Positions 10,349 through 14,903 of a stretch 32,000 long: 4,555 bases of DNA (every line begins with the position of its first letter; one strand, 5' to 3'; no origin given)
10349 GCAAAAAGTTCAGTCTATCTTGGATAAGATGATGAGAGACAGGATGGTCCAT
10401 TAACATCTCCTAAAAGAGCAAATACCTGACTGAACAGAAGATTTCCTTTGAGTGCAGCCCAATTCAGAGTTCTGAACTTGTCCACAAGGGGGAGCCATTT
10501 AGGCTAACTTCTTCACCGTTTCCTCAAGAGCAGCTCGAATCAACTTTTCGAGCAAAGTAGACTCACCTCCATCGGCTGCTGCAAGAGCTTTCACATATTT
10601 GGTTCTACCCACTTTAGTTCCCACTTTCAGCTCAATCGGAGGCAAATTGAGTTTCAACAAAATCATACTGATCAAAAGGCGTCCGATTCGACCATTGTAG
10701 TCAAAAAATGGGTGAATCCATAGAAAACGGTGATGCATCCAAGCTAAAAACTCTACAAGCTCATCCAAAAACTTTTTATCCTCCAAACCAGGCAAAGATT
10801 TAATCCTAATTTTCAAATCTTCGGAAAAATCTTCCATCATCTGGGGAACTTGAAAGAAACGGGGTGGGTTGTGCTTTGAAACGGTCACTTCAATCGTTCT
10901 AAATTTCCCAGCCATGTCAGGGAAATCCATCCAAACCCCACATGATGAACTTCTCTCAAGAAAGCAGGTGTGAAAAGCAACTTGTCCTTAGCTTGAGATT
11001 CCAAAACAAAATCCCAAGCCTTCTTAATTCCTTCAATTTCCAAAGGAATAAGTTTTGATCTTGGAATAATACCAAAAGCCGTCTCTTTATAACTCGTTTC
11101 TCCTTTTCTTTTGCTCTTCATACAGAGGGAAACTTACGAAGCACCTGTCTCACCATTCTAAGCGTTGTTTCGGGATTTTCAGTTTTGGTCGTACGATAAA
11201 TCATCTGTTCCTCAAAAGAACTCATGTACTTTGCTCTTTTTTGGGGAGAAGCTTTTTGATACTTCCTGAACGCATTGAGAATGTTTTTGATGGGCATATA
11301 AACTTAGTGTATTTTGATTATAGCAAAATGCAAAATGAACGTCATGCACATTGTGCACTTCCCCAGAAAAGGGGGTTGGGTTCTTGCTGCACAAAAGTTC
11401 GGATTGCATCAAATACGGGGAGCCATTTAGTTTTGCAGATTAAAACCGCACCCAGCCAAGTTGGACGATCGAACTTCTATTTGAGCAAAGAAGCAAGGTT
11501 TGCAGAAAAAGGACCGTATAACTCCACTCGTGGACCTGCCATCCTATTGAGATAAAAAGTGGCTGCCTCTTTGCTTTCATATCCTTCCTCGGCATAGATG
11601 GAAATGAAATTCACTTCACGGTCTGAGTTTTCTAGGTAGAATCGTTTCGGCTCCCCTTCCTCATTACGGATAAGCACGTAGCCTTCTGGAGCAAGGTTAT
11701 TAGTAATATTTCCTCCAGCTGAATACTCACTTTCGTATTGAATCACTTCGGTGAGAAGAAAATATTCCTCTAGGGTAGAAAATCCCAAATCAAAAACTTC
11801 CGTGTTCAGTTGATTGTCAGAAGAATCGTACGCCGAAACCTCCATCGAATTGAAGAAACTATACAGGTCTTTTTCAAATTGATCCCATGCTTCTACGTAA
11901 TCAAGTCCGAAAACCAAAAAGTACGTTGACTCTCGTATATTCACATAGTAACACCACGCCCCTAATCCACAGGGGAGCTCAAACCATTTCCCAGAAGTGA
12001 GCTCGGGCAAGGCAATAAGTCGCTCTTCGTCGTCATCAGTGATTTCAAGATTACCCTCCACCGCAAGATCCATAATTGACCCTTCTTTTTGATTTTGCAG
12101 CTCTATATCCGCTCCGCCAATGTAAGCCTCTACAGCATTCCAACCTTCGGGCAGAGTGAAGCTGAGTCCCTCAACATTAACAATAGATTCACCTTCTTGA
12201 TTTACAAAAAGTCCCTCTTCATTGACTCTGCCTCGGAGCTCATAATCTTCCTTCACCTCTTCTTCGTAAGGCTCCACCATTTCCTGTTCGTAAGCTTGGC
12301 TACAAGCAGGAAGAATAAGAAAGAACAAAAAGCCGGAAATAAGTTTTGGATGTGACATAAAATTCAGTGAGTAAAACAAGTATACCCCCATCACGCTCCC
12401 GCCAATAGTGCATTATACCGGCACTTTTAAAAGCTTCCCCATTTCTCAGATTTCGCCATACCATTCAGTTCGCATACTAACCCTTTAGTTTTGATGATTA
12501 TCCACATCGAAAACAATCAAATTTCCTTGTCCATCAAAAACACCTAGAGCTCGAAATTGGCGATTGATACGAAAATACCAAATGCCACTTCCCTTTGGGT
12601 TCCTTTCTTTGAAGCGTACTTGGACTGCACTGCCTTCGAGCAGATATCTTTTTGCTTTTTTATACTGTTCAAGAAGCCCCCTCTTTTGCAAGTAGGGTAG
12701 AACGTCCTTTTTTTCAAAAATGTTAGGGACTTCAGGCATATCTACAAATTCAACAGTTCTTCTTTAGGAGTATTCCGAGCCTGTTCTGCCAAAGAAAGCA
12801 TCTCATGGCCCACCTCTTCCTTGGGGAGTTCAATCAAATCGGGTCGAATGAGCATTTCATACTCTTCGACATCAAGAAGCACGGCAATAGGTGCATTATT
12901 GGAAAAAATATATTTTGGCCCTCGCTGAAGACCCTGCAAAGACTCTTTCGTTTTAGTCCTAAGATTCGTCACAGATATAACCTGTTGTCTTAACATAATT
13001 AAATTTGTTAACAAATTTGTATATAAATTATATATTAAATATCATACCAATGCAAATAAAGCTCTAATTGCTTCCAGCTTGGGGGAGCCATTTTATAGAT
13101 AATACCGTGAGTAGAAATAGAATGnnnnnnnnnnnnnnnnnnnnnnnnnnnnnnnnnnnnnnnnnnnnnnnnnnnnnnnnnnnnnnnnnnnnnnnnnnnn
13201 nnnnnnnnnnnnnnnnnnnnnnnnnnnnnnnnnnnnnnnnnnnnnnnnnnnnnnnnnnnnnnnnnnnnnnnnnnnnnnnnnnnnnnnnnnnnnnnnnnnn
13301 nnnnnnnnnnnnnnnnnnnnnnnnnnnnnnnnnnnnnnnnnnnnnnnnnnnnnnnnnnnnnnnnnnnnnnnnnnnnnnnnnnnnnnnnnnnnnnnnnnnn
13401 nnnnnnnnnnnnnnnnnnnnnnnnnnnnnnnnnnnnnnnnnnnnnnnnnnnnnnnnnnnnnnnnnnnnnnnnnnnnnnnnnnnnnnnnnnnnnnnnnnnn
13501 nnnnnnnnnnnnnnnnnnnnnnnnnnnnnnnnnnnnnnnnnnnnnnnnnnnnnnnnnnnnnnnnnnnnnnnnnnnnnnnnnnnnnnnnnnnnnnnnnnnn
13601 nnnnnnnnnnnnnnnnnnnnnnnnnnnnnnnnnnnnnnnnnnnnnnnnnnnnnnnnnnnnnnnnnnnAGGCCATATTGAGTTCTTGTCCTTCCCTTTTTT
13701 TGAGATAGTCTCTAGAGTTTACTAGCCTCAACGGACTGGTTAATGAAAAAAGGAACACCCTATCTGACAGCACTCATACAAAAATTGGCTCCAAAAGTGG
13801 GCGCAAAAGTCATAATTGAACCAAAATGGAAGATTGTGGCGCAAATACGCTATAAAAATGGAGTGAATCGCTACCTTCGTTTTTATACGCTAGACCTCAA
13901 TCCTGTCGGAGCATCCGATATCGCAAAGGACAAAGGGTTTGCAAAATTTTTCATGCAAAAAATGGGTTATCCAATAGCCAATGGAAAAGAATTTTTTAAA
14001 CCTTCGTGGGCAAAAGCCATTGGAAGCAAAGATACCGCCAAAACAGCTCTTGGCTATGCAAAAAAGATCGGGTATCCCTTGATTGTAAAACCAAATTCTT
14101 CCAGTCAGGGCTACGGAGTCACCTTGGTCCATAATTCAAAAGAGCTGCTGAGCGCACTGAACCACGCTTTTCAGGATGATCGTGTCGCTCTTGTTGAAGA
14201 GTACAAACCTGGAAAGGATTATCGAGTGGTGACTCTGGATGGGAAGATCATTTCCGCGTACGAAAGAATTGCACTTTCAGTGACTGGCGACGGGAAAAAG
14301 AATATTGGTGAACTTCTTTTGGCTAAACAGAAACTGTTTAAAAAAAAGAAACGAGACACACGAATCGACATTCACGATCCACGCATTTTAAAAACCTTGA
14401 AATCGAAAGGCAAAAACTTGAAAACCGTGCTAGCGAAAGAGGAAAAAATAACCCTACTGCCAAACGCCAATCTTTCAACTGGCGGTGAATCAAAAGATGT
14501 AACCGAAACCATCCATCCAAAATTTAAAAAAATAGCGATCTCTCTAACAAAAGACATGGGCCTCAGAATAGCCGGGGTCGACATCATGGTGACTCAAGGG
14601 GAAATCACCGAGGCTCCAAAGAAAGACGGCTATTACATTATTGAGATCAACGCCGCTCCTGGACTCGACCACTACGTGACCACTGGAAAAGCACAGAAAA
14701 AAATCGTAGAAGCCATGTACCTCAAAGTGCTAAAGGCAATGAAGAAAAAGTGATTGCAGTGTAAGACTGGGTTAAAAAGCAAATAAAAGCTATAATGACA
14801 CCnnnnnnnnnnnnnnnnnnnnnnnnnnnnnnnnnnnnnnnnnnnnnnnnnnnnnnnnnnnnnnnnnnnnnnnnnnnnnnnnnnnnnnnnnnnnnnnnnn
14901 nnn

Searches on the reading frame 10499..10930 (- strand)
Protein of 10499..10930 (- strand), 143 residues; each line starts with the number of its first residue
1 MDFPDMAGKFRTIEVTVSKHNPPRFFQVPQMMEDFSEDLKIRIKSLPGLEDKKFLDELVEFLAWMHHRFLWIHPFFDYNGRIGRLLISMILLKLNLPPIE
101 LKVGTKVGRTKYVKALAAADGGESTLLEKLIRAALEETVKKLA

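Call 32: search_protein_families(library=pfam, proteins=[window:10499-10930:-], max_evalue=0.001)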
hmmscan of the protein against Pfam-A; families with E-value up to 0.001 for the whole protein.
window:10499-10930:- (143 aa): 1 family
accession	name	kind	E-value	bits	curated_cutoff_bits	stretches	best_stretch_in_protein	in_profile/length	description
PF02661.23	Fic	-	1.1e-13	52.3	24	1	5-91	20-93/93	Fic/DOC family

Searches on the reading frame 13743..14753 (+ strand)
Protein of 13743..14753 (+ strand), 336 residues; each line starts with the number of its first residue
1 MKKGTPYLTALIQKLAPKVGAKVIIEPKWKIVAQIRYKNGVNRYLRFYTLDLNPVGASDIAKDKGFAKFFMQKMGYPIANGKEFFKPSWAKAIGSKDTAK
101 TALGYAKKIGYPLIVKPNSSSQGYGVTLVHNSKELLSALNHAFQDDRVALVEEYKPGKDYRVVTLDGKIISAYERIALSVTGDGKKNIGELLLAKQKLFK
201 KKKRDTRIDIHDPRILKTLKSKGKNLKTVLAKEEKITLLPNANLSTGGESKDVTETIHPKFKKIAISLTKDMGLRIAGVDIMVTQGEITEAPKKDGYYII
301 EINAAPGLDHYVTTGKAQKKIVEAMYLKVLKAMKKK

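Call 32: search_protein_families(library=pfam, proteins=[window:13743-14753:+], max_evalue=0.001)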
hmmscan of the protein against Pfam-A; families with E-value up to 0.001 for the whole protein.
window:13743-14753:+ (336 aa): 8 families
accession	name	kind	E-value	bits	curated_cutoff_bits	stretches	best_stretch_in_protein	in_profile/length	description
PF08443.16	RimK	-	3.2e-16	59.9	21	2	242-323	114-186/188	RimK-like ATP-grasp domain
PF07478.18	Dala_Dala_lig_C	-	1.8e-12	47.6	24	1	71-167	2-96/204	D-ala D-ala ligase C-terminus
PF02786.22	CPSase_L_D2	-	6.2e-08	32.8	19.8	1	93-150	21-78/211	Carbamoyl-phosphate synthase L chain, ATP binding domain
PF02655.19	ATP-grasp_3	-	1.3e-06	29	23.2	0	107-166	28-80/160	ATP-grasp domain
PF02222.28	ATP-grasp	-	0.0002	21.5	27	1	104-154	24-75/179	ATP-grasp domain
PF01071.24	GARS_A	-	0.00045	20.5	27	0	63-165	2-99/194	Phosphoribosylglycinamide synthetase, ATP-grasp (A) domain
PF02955.21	GSH-S_ATP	-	0.00046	20.1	23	0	113-188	34-113/175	Prokaryotic glutathione synthetase, ATP-grasp domain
PF05770.16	Ins134_P3_kin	-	0.00097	19.2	23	0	259-309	142-186/201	Inositol 1,3,4-trisphosphate 5/6-kinase ATP-grasp domain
